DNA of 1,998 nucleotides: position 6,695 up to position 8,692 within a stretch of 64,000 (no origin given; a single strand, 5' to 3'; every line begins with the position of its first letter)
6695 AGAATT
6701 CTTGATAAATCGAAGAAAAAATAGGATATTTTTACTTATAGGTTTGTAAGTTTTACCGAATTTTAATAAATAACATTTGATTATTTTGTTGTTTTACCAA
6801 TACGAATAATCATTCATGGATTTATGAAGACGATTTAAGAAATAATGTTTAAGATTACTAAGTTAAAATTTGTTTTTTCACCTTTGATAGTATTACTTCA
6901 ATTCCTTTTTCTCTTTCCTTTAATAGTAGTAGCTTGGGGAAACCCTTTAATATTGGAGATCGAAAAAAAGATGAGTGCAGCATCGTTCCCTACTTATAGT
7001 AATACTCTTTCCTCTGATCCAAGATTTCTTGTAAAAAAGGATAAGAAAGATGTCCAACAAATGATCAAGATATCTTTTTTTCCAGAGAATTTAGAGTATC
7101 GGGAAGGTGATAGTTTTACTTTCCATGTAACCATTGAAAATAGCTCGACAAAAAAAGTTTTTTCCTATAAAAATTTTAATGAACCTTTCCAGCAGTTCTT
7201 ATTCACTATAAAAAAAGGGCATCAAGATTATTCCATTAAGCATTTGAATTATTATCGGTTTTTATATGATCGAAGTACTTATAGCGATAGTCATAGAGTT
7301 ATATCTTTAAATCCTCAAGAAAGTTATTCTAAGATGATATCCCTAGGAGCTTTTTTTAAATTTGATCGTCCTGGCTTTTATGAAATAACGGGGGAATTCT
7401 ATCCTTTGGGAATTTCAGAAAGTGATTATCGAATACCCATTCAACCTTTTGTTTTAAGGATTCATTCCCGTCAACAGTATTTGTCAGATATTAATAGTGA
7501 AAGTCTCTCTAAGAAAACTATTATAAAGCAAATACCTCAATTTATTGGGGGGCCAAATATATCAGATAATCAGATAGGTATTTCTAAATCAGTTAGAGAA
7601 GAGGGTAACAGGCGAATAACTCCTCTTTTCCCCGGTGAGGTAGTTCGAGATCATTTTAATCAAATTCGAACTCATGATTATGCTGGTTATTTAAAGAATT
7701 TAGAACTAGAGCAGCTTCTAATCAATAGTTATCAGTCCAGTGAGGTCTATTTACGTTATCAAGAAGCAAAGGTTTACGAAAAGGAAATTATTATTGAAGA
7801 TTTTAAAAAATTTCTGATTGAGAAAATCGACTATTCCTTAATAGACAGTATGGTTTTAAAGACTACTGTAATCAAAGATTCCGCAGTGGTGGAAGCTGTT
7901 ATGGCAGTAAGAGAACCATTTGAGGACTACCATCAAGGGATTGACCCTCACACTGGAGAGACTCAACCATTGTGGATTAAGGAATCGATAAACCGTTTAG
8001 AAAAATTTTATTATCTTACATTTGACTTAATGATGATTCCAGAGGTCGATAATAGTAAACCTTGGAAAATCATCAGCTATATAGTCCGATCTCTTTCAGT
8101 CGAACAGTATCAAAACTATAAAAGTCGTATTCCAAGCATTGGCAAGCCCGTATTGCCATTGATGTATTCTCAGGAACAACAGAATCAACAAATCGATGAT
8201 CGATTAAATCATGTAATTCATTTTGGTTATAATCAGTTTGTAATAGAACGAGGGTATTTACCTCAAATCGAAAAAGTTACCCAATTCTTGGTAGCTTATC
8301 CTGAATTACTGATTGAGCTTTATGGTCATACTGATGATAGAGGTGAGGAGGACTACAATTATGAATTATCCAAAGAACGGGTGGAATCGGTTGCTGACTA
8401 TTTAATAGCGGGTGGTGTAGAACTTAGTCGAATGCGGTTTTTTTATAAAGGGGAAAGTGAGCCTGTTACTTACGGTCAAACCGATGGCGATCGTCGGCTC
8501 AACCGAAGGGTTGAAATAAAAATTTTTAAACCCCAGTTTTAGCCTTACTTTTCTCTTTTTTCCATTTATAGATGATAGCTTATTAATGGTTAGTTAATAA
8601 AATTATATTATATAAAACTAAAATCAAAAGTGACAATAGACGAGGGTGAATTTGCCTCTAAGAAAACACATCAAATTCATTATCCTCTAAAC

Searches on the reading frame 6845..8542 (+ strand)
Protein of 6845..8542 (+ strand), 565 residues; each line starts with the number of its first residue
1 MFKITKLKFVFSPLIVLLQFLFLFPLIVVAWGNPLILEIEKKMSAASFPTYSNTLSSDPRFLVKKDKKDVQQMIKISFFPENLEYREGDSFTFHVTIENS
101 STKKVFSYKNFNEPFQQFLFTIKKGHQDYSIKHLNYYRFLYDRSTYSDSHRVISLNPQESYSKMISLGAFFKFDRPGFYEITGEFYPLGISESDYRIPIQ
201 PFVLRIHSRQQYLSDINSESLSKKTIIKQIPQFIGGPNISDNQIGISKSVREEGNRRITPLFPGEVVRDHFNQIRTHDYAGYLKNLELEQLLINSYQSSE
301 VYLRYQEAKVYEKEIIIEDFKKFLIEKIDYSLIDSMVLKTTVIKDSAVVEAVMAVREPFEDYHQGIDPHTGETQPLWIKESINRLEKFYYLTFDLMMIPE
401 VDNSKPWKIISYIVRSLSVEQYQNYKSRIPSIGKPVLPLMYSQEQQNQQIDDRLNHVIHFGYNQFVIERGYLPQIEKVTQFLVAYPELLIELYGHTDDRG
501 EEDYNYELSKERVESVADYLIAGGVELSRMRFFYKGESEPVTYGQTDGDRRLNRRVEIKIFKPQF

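Call 44: search_protein_families(library=pfam, proteins=[window:6845-8542:+], max_evalue=1e-8)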
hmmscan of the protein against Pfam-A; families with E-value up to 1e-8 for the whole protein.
window:6845-8542:+ (565 aa): 1 family
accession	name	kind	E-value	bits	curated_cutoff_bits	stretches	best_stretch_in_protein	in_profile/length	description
PF00691.25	OmpA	-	5.8e-14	52.7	27.2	1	461-554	3-98/98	OmpA family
